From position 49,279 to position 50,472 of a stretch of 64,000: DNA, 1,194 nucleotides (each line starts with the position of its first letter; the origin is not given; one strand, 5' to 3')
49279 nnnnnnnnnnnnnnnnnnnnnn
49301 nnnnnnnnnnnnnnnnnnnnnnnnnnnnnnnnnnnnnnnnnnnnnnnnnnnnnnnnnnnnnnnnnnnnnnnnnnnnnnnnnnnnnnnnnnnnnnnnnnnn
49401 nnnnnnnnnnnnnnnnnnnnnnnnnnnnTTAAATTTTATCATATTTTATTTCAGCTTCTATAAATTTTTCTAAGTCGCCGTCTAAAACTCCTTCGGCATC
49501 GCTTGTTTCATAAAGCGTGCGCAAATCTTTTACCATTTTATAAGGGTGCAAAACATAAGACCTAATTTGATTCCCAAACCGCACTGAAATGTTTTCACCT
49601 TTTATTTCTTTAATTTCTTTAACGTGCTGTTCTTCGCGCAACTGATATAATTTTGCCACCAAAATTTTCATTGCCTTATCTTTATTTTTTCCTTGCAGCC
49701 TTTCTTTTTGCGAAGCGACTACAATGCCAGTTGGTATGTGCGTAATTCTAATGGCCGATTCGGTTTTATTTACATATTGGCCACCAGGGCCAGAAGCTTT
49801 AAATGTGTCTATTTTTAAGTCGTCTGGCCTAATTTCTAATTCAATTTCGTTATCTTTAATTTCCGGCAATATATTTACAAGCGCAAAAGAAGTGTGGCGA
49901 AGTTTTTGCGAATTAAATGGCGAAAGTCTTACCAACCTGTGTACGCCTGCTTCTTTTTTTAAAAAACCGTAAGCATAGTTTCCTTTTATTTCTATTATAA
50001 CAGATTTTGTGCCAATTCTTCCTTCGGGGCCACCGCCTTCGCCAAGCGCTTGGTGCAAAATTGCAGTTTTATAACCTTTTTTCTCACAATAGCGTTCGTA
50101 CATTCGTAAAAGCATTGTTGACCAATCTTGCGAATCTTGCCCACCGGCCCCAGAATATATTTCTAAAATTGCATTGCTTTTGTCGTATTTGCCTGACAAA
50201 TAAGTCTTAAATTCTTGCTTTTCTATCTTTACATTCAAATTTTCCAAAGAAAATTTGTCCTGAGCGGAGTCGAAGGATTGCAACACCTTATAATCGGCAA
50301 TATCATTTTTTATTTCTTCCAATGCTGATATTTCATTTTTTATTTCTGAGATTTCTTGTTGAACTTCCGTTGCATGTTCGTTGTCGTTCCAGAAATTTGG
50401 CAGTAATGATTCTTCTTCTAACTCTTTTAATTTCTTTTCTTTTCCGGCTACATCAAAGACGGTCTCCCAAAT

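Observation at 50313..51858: Duplicated prfB 5' end forming a chimeric relic with the 3' end of a Cys-rich family gene; the duplication brackets a high-GC cargo gene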

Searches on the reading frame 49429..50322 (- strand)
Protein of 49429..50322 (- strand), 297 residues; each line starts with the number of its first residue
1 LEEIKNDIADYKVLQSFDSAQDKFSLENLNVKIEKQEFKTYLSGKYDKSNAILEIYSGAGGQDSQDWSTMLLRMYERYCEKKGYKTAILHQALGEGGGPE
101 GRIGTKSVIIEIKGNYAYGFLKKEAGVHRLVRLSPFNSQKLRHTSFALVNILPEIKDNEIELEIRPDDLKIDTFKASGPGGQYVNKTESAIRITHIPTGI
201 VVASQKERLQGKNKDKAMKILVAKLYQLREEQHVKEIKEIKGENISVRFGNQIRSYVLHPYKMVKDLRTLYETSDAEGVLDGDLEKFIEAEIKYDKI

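Call 10: search_protein_families(library=pfam, proteins=[window:49429-50322:-], max_evalue=0.01)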
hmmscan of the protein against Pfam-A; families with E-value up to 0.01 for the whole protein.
window:49429-50322:- (297 aa): 3 families
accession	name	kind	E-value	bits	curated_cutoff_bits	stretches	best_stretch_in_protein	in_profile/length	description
PF03462.23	PCRF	-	5e-40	137.8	24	1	18-149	66-194/194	PCRF domain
PF00472.26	RF-1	-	7.6e-39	132.7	35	1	159-268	2-116/116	RF-1 domain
PF03165.22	MH1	-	0.0032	18.1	25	1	189-261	24-97/103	MH1 domain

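Call 12: find_related_loci(query=window:49429-50322:-, collection=genome_contigs, flank=10000)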
Query window:49429-50322:- (297 aa) in genome_contigs; peptide patterns used: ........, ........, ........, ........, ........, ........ (x = any residue, [..] = any of these).
600 stretches matched a pattern (row limit reached: there are more); 590 encode a relative of the query (tblastn E <= 1e-3); the best 80 are kept; 80 distinct loci.
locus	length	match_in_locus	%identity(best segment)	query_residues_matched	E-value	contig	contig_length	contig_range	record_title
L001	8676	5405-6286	66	1-293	5e-136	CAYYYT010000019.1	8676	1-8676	MAG TPA_asm: uncultured Candidatus Saccharibacteria bacterium isolate SRP135725_co3_71 genome assembly, contig: NODE_102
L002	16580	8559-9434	64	7-293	2e-122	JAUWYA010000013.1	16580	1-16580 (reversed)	MAG: Candidatus Nealsonbacteria bacterium isolate CSMAG_2698 CSMAG_2698_k141_652124_length_16580_cov_15.2457, whole geno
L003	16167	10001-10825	64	27-293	2e-118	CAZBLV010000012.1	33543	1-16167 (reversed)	MAG TPA_asm: uncultured Candidatus Saccharibacteria bacterium isolate SRP067234_co1_8 genome assembly, contig: k99_31273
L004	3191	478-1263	69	33-293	3e-122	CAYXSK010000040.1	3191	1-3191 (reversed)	MAG TPA_asm: uncultured Candidatus Saccharibacteria bacterium isolate binchicken_co387_6 genome assembly, contig: NODE_4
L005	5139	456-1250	64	32-297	2e-110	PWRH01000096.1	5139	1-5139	MAG: Candidatus Nealsonbacteria bacterium isolate CSSed10_83 CS-Sed10-C55719, whole genome shotgun sequence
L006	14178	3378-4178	59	28-293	1e-106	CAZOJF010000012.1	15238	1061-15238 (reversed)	MAG TPA_asm: uncultured Candidatus Saccharibacteria bacterium isolate binchicken_co51_202 genome assembly, contig: NODE_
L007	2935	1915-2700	60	22-287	2e-106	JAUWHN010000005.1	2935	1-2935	MAG: Candidatus Portnoybacteria bacterium isolate CSMAG_2269 CSMAG_2269_k141_1048424_length_2935_cov_10.3980, whole geno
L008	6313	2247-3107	55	1-293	8e-102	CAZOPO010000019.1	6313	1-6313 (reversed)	MAG TPA_asm: uncultured Candidatus Saccharibacteria bacterium isolate SRP192927_co3_448 genome assembly, contig: NODE_35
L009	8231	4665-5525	54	1-297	8e-100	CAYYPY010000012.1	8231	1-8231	MAG TPA_asm: uncultured Candidatus Saccharibacteria bacterium isolate SRP067234_co1_195 genome assembly, contig: k99_109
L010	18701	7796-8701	59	2-297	1e-115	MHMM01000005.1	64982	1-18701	MAG: Candidatus Nealsonbacteria bacterium RIFOXYB1_FULL_40_15 rifoxyb1_full_scaffold_165, whole genome shotgun sequence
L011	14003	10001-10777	58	31-296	1e-97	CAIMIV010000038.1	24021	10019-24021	uncultured bacterium isolate MJ-2014-D5_bin-329 genome assembly, contig: bin-329:38/71, whole genome shotgun sequence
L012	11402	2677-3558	53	1-294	8e-97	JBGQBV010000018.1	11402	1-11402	MAG: Candidatus Paceibacteria bacterium isolate OBJ2_061818_110_56 k141_1172894_length_11402_cov_8.0000, whole genome sh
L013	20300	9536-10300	55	33-294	6e-97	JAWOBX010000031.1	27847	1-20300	MAG: Dehalococcoidia bacterium isolate BLK3-3.bin.35 k191_2452442, whole genome shotgun sequence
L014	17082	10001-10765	58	32-293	2e-96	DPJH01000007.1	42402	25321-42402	MAG TPA_asm: Candidatus Moraniibacteriota bacterium isolate UBA8518 contig_262564, whole genome shotgun sequence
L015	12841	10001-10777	55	28-293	2e-96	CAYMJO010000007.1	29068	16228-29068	MAG TPA_asm: uncultured Candidatus Saccharibacteria bacterium isolate SRP011637_co1_133 genome assembly, contig: NODE_37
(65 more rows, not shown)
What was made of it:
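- Tried and rejected: The genome_contigs scan with RF2 gave at best 66% identity (call 12).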

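Call 17: find_encoding_contigs(protein=window:49429-50322:-, flank=10000, max_places=10)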
Protein window:49429-50322:- (297 aa): no gene with exactly this product is on record in the collection.

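Call 23: find_homologous_proteins(query=window:49429-50322:-, max_evalue=1e-60)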
Query window:49429-50322:- (297 aa): 7974 proteins with E <= 1e-60 among 8000 candidates; the best 120 are listed.
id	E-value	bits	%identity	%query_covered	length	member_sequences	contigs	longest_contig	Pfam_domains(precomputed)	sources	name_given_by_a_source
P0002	1.6e-190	649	100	100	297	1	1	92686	PF03462.24,PF00472.27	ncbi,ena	-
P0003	1.5e-160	551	85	99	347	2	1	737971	PF03462.24,PF00472.27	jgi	jgi:peptide chain release factor 2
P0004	8.5e-159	545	85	95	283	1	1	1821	PF03462.24,PF00472.27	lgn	-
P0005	4.3e-157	540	82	99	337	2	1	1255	PF03462.24,PF00472.27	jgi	jgi:peptide chain release factor 2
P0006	2.1e-156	538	84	99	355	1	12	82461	PF03462.24,PF00472.27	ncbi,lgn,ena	-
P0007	1.2e-154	532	83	99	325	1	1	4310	PF03462.24,PF00472.27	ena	-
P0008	1.2e-154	532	81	99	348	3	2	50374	PF03462.24,PF00472.27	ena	-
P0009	2.6e-152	524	81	98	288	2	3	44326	PF03462.24,PF00472.27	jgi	jgi:peptide chain release factor 2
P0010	1.8e-151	521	82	99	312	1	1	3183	PF03462.24,PF00472.27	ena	-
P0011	1.9e-151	521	82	99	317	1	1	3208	PF03462.24,PF00472.27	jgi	-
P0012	2.3e-151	521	83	95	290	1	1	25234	PF03462.24,PF00472.27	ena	-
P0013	2.4e-151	521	83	95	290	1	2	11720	PF03462.24,PF00472.27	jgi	-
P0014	2.6e-151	521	80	99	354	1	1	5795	PF03462.24,PF00472.27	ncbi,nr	ncbi:MAG: peptide chain release factor 2 [Candidatus Staskawiczbacteria bacterium]|nr:peptide chain 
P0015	2.8e-150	517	76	99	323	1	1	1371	PF03462.24,PF00472.27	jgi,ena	-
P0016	2.8e-150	517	77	99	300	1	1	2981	PF03462.24,PF00472.27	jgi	jgi:peptide chain release factor 2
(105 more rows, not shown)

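Call 24: find_encoding_contigs(protein=P0003, flank=10000, max_places=3)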
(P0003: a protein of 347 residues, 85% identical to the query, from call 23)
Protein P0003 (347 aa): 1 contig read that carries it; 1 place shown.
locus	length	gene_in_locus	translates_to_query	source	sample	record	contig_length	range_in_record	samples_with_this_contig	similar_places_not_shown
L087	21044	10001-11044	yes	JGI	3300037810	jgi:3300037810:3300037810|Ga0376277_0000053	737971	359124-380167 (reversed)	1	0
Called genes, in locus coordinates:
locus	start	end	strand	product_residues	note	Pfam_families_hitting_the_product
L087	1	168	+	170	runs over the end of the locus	-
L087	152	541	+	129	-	PF00213:OSCP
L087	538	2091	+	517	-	PF02874:ATP-synt_ab_N, PF00006:ATP-synt_ab, PF00306:ATP-synt_ab_C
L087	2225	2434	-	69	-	-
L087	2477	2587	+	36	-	-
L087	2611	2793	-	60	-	-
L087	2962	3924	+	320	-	PF00231:ATP-synt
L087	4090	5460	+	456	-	PF02874:ATP-synt_ab_N, PF00006:ATP-synt_ab, PF22919:ATP-synt_VA_C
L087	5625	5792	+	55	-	PF02823:ATP-synt_DE_N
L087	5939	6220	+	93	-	-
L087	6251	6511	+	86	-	-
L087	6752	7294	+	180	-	-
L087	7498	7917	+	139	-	PF04977:DivIC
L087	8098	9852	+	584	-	-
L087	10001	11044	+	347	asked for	PF03462:PCRF, PF00472:RF-1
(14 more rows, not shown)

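Call 25: find_encoding_contigs(protein=P0006, flank=10000, max_places=4)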
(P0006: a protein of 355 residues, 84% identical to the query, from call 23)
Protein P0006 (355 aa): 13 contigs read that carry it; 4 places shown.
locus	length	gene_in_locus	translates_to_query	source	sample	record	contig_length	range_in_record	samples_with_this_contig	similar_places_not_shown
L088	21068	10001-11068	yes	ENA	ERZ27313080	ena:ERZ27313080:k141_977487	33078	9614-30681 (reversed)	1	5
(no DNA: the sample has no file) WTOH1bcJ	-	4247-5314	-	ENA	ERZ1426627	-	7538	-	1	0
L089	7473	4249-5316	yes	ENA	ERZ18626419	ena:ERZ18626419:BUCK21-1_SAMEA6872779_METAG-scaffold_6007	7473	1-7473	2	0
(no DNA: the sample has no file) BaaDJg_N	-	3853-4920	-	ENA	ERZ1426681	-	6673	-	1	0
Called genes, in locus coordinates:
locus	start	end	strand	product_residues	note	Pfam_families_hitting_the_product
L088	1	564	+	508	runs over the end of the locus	PF02874:ATP-synt_ab_N, PF00006:ATP-synt_ab, PF00306:ATP-synt_ab_C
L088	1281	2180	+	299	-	PF00231:ATP-synt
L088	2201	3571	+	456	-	PF02874:ATP-synt_ab_N, PF00006:ATP-synt_ab, PF22919:ATP-synt_VA_C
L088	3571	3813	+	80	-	PF02823:ATP-synt_DE_N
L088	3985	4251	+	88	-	-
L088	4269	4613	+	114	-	-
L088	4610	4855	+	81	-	-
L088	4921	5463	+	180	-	-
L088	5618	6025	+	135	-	PF04977:DivIC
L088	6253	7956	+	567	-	-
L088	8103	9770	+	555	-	-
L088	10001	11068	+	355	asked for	PF03462:PCRF, PF00472:RF-1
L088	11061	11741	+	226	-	PF00005:ABC_tran, PF02463:SMC_N (weak), PF13304:AAA_21 (faint)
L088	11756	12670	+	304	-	PF18075:FtsX_ECD, PF02687:FtsX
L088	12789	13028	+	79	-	PF01541:GIY-YIG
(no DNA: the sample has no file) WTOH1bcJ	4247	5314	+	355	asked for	PF03462:PCRF, PF00472:RF-1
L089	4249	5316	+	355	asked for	PF03462:PCRF, PF00472:RF-1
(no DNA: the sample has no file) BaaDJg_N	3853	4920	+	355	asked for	PF03462:PCRF, PF00472:RF-1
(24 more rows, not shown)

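Call 26: find_encoding_contigs(protein=P0002, flank=10000, max_places=4)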
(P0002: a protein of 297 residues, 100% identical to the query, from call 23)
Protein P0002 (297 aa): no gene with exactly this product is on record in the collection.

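Call 62: find_encoding_contigs(protein=P0004, flank=8000, max_places=3)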
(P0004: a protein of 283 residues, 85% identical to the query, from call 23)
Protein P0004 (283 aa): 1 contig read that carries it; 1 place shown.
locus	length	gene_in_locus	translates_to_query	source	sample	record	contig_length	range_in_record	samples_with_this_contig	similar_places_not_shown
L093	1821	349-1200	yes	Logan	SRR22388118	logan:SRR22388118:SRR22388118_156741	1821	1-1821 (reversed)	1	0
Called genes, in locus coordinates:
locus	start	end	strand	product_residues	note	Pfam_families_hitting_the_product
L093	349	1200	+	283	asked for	PF03462:PCRF, PF00472:RF-1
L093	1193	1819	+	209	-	?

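Call 63: find_encoding_contigs(protein=P0008, flank=8000, max_places=3)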
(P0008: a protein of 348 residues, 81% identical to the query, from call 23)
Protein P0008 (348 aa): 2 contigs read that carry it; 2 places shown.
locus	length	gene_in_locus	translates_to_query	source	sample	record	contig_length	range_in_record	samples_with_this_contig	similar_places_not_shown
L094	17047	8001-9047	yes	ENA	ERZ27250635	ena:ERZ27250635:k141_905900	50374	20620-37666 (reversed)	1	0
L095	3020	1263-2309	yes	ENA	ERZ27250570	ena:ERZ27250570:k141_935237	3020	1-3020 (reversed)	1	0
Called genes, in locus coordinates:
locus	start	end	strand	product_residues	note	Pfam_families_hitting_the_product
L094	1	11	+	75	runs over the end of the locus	PF00137:ATP-synt_C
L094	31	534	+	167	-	PF00430:ATP-synt_B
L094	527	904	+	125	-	PF00213:OSCP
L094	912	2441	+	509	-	PF02874:ATP-synt_ab_N, PF00006:ATP-synt_ab, PF00306:ATP-synt_ab_C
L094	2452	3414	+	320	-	PF00231:ATP-synt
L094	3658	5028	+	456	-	PF02874:ATP-synt_ab_N, PF00006:ATP-synt_ab, PF22919:ATP-synt_VA_C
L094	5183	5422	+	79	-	PF02823:ATP-synt_DE_N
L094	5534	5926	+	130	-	-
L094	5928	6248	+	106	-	-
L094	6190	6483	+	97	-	-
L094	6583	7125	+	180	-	-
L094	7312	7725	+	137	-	-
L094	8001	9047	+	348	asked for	PF03462:PCRF, PF00472:RF-1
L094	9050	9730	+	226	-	PF02463:SMC_N (weak), PF00005:ABC_tran, PF13304:AAA_21 (faint)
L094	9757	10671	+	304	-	PF18075:FtsX_ECD, PF02687:FtsX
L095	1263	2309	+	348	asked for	PF03462:PCRF, PF00472:RF-1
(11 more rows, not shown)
